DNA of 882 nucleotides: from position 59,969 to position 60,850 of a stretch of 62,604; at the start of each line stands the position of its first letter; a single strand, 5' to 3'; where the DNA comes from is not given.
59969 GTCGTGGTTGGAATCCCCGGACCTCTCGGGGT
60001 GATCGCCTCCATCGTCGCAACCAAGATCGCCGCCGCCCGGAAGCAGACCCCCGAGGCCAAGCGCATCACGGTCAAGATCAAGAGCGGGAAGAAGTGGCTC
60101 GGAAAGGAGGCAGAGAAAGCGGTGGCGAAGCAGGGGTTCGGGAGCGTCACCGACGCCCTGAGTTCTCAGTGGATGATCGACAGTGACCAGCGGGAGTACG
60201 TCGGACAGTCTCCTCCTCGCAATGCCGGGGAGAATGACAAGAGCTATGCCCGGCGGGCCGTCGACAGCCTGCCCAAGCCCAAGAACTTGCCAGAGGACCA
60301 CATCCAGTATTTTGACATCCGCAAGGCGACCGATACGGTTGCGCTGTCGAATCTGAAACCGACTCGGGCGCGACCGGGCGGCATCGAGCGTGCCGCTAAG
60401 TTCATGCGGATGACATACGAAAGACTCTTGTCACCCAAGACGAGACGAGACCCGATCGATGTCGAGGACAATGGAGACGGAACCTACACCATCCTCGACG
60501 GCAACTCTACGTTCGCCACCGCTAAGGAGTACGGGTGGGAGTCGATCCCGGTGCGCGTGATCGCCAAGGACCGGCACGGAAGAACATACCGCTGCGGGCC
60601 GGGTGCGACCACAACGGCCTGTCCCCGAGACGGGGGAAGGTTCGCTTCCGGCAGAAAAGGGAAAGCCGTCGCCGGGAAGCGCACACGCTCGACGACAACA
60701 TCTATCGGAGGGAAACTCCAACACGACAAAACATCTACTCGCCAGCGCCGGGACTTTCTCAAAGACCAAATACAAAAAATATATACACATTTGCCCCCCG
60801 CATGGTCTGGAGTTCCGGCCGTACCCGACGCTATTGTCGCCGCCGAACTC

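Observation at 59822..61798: ParB-like domain fused to a RelA/SpoT-like (alarmone-synthetase-type) nucleotidyltransferase, first operon of the plus arm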

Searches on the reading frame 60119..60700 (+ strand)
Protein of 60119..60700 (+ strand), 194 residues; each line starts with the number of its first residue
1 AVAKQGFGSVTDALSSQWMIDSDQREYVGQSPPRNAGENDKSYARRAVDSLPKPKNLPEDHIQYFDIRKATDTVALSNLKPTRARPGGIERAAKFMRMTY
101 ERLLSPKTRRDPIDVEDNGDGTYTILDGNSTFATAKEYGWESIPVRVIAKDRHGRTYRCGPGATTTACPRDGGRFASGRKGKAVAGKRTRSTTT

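Call 67: predict_structure(alignment_id=A5)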
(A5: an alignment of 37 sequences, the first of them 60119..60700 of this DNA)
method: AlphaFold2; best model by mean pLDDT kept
length: 194 residues; sequences in the alignment: 37
mean_pLDDT: 78.3   pTM: 0.65
mean pLDDT of the five models: 78.3, 78.1, 78.1, 78.1, 77.8
residues with pLDDT >= 90: 93; 70-90: 27; 50-70: 59; < 50: 15
segments of 3 or more residues with pLDDT < 50: none
pLDDT, mean of each block of 10 residues (from residue 1): 53 49 51 61 83 96 94 96 96 95 90 95 96 98 94 76 65 51 57 64
secondary structure, 60 per line:
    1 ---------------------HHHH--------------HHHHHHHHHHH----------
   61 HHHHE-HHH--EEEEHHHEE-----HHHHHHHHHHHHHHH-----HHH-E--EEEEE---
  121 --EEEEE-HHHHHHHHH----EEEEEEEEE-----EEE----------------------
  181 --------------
elements in order: H22-25 H40-50 H61-64 E72-75 H86-100 E113-117 E123-127 H129-137 E142-150 E156-158

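Call 71: search_protein_families(library=pfam, alignment_id=A5, max_evalue=1)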
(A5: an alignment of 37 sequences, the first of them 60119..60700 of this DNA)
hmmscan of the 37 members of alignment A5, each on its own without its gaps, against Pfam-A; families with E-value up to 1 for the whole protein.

A. member 1, window:60119-60700:+ (194 aa): 2 families
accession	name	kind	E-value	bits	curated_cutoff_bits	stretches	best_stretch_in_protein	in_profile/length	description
PF19079.5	CFSR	-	0.0045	17.6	27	1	113-126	9-22/49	Collagen-flanked surface repeat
PF02195.25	ParB_N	-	0.2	12.2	26.3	1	112-147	42-77/95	ParB N-terminal domain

B. families by the number of members that match (of 37 scanned): 6 families
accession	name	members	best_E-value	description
PF02195.25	ParB_N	11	0.0011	ParB N-terminal domain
PF19079.5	CFSR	7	0.0045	Collagen-flanked surface repeat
PF23368.1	DUF7092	1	0.017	Domain of unknown function (DUF7092)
PF22690.1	FAS_AT_central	1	0.034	Fatty acid synthase central AT domain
PF00017.30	SH2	1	0.088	SH2 domain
PF02998.19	Lentiviral_Tat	1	0.09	Lentiviral Tat protein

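Call 72: fold_search(model_id=the predicted structure, library=pdb)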
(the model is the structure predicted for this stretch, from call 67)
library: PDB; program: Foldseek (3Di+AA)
matches with E <= 10: 158; with E <= 0.001: 10
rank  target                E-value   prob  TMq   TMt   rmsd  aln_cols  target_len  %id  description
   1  7ng0                  2.2e-04  1.00  0.27  0.26   4.8        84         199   20  Crystal structure of N- and C-terminally truncated Geobacillus thermoleovorans nucleoid occlusion protein Noc (released 2021-02-17)
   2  7nfu_B                2.5e-04  1.00  0.30  0.28   5.8        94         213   17  Crystal structure of C-terminally truncated Geobacillus thermoleovorans nucleoid occlusion protein Noc (released 2021-02-17)
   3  5x0b                  4.2e-04  1.00  0.29  0.24  10.6        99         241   17  Free serine kinase in complex with AMP (released 2017-04-12)
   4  7ol9_A                5.8e-04  1.00  0.31  0.30   3.7        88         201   17  Crystal structure of C-terminally truncated Bacillus subtilis nucleoid occlusion protein (Noc) complexed to the Noc-bi (released 2022-03-09)
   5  5x0j                  5.8e-04  1.00  0.32  0.26   9.2        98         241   15  Free serine kinase (E30Q mutant) in complex with phosphoserine and AMP (released 2017-04-12)
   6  5ujd_A                6.6e-04  1.00  0.31  0.24   4.0        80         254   25  SbnI from Staphylococcus pseudintermedius (released 2018-01-24)
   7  7nfu_A                7.1e-04  1.00  0.33  0.29   5.5       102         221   17  Crystal structure of C-terminally truncated Geobacillus thermoleovorans nucleoid occlusion protein Noc (released 2021-02-17)
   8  5x0e                  7.1e-04  1.00  0.32  0.26   9.2        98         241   15  Free serine kinase (E30A mutant) in complex with phosphoserine and AMP (released 2017-04-12)
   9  7bm8_A                7.5e-04  1.00  0.29  0.31   4.6        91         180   18  Crystal structure of the C-terminally truncated chromosome-partitioning protein ParB from Caulobacter crescentus compl (released 2021-04-28)
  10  5x0g                  8.1e-04  1.00  0.29  0.24  10.6        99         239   17  Free serine kinase (E30A mutant) in complex with ADP (released 2017-04-12)
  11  6ky4                  1.2e-03  1.00  0.26  0.54   4.6        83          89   17  Crystal structure of Sulfiredoxin from Arabidopsis thaliana (released 2019-10-16)
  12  1vk1                  1.3e-03  1.00  0.29  0.24   8.4        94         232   16  Conserved hypothetical protein from Pyrococcus furiosus Pfu-392566-001 (released 2004-08-10)
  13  8qa8_C                1.4e-03  1.00  0.27  0.26   4.1        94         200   21  Crystal structure of the C-terminally truncated transcriptional repressor protein KorB from the RK2 plasmid complexed  (released 2024-02-21)
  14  8qa8_A                1.4e-03  1.00  0.27  0.26   4.1        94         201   21  Crystal structure of the C-terminally truncated transcriptional repressor protein KorB from the RK2 plasmid complexed  (released 2024-02-21)
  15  7lj1_a                1.4e-03  1.00  0.30  0.51   4.5        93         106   19  Human Prx1-Srx Decameric Complex (released 2021-07-14)
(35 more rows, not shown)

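Call 98: fold_search(model_id=the predicted structure, library=viral)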
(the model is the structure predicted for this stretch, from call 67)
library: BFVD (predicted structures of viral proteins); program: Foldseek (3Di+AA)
matches with E <= 10: 252; with E <= 0.001: 14
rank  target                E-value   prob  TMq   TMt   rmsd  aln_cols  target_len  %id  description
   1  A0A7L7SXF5            3.1e-05  1.00  0.28  0.17  18.5       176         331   16  (no name in the UniProt tables at hand)
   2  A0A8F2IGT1            1.4e-04  1.00  0.30  0.24   4.0        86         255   22  (no name in the UniProt tables at hand)
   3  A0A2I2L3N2            1.5e-04  1.00  0.24  0.18   6.0        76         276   22  ParB/Sulfiredoxin [Orpheovirus IHUMI-LCC2]
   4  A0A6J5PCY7            1.8e-04  1.00  0.32  0.08  19.1       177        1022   18  ParB/Sulfiredoxin [uncultured Caudovirales phage]
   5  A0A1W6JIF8            1.9e-04  1.00  0.29  0.32   3.9        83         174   22  ParB-like nuclease domain containing protein [Lactococcus phage AM6]
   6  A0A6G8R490            3.5e-04  1.00  0.29  0.14   4.9        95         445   17  (no name in the UniProt tables at hand)
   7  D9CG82                3.7e-04  1.00  0.28  0.22   4.1        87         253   23  (no name in the UniProt tables at hand)
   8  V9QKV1                3.9e-04  1.00  0.29  0.25   4.2        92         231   16  (no name in the UniProt tables at hand)
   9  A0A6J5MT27            4.2e-04  1.00  0.26  0.20   4.9        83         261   22  ParB/Sulfiredoxin [uncultured Caudovirales phage]
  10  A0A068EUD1            4.8e-04  1.00  0.37  0.08  14.5       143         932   14  ParB-like N-terminal domain-containing protein [Bacillus phage CP-51]
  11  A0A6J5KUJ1            4.8e-04  1.00  0.28  0.49  12.1       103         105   16  ParB/Sulfiredoxin [uncultured Caudovirales phage]
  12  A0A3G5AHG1            5.8e-04  0.99  0.28  0.24  10.9       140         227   17  ParB-like N-terminal domain-containing protein [Sylvanvirus sp.]
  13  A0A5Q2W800            6.2e-04  1.00  0.30  0.33   6.8       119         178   20  (no name in the UniProt tables at hand)
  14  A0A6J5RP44            7.1e-04  0.99  0.26  0.19  15.2       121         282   14  ParB/Sulfiredoxin [uncultured Caudovirales phage]
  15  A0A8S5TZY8            1.0e-03  1.00  0.30  0.09   8.0       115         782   18  Adenine specific DNA methyltransferase [Myoviridae sp. ctCuC1]
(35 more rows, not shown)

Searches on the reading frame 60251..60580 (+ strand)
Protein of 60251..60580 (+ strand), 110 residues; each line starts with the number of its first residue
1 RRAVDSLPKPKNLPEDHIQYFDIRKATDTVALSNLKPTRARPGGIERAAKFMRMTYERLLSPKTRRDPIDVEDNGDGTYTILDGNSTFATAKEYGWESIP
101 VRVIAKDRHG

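Call 24: find_homologous_proteins(query=A2, max_evalue=0.01)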
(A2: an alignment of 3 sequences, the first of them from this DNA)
Query A2 (3 sequences) (110 aa, profile of the alignment): 40 proteins with E <= 0.01 among 2431 candidates.
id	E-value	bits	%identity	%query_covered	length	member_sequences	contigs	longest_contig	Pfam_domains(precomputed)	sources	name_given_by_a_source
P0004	2.0e-34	136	52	83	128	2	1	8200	-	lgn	-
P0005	2.1e-34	136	49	83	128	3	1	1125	-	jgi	jgi:hypothetical protein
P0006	2.5e-33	132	44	87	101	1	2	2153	-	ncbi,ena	-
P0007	8.7e-33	130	47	80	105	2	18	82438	-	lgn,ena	-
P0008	1.1e-32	130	46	85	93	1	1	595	-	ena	-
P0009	1.5e-32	130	48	85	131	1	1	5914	-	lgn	-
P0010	1.8e-32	129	48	91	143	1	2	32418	-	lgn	-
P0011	2.1e-32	129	47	87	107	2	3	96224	-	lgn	-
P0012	9.3e-32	127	37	88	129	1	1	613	-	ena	-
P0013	1.3e-31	127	47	86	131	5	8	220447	-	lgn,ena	-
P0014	2.1e-30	123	40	85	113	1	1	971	-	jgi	jgi:hypothetical protein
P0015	7.1e-30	121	47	83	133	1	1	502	-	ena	-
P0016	1.9e-29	120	51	83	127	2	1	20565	-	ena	-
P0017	1.6e-28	117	44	90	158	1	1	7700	-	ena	-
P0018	5.2e-28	115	48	79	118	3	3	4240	-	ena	-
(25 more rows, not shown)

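Call 26: find_encoding_contigs(protein=P0013, flank=6000, max_places=3)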
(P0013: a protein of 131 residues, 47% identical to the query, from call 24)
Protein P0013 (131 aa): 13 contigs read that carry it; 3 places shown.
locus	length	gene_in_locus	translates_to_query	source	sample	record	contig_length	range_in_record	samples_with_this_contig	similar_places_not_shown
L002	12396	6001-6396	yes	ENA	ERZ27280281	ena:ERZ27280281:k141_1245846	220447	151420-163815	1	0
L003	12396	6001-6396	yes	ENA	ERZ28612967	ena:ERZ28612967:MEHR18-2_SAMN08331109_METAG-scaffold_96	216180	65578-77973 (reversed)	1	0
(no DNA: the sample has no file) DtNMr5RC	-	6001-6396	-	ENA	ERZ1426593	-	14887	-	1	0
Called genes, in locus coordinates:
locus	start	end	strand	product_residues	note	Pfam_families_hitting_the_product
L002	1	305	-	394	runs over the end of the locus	PF26125:AcrVA2-like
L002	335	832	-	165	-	-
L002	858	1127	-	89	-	PF01541:GIY-YIG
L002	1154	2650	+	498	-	-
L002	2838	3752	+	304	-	-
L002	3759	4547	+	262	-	-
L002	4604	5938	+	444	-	-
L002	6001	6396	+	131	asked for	-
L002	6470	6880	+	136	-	PF00565:SNase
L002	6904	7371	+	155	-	-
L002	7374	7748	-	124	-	-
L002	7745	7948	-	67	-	-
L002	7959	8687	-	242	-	PF05063:MT-A70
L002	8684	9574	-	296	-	PF22769:DCD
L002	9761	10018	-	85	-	-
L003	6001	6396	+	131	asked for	-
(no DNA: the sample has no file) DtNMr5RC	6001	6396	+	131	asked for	-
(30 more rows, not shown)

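Call 102: find_related_loci(query=A2, collection=genome_contigs, flank=4000)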
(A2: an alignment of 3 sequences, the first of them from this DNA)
Query A2 (110 aa) in genome_contigs; peptide patterns used: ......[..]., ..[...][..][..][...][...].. (x = any residue, [..] = any of these).
600 stretches matched a pattern, but none encodes a relative of the query by tblastn (E <= 1e-3).

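Call 103: find_related_loci(query=A2, collection=viral_contigs, flank=4000)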
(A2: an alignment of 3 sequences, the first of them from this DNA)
Query A2 (110 aa) in viral_contigs; peptide patterns used: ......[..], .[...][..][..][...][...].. (x = any residue, [..] = any of these).
599 stretches matched a pattern (row limit reached: there are more); 13 encode a relative of the query (tblastn E <= 1e-3); 13 distinct loci.
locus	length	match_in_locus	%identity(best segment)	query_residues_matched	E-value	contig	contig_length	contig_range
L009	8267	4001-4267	49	13-108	5e-22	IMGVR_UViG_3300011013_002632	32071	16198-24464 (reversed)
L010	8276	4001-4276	47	13-107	9e-22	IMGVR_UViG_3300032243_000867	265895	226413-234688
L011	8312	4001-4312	38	1-104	2e-21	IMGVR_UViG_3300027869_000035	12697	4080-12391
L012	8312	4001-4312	38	1-104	2e-21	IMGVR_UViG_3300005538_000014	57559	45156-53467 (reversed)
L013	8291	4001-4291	41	1-103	6e-18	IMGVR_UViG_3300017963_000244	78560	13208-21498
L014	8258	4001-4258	40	16-104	7e-17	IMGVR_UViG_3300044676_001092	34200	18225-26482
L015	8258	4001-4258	39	16-104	3e-16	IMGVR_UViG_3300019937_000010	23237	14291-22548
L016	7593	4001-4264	36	20-109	3e-14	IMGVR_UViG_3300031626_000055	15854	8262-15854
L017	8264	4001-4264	35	20-109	2e-13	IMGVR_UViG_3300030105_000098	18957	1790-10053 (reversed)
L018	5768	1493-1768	32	15-104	1e-12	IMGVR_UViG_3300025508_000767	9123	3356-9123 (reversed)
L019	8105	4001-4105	57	64-98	1e-9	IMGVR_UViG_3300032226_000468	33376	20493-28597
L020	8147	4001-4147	41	59-103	5e-7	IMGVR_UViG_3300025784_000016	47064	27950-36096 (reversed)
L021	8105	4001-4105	40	65-99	2e-6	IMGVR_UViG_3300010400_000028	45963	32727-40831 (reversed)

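Call 105: search_protein_families(library=pfam, proteins=[L013:2738-6754:+, L009:2-5065:+, L015:1664-5521:+, L014:1418-5518:+, L016:3536-6877:+, L018:2-2860:+, L011:3137-4957:+, L016:2014-3504:+], max_evalue=0.001)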
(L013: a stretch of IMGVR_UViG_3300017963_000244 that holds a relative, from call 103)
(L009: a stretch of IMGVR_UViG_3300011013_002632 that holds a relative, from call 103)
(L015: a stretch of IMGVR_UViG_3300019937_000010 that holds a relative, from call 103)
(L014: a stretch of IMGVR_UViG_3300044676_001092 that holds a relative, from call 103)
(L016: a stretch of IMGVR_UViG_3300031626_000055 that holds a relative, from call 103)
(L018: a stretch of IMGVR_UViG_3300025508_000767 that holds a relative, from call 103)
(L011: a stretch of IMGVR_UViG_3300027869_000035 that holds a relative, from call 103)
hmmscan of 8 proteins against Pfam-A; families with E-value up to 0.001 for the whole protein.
L013:2738-6754:+ (1339 aa): 0 families

L009:2-5065:+ (1688 aa): 1 family
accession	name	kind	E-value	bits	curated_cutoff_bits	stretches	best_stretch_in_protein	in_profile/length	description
PF01028.25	Topoisom_I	-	1.5e-14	54.4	23.7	1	947-1139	5-186/228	Eukaryotic DNA topoisomerase I, catalytic core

L015:1664-5521:+ (1286 aa): 0 families

L014:1418-5518:+ (1367 aa): 0 families

L016:3536-6877:+ (1114 aa): 0 families

L018:2-2860:+ (953 aa): 0 families

L011:3137-4957:+ (607 aa): 2 families
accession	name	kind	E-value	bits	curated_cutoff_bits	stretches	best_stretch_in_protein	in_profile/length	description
PF04607.23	RelA_SpoT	-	1.1e-06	29.4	27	1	457-557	5-108/113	Region found in RelA / SpoT proteins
PF02195.25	ParB_N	-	0.00014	22.2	26.3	1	356-393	42-79/95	ParB N-terminal domain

L016:2014-3504:+ (497 aa): 1 family
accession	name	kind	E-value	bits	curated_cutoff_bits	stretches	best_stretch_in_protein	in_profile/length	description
PF04607.23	RelA_SpoT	-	0.00047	20.9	27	0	348-435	3-95/113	Region found in RelA / SpoT proteins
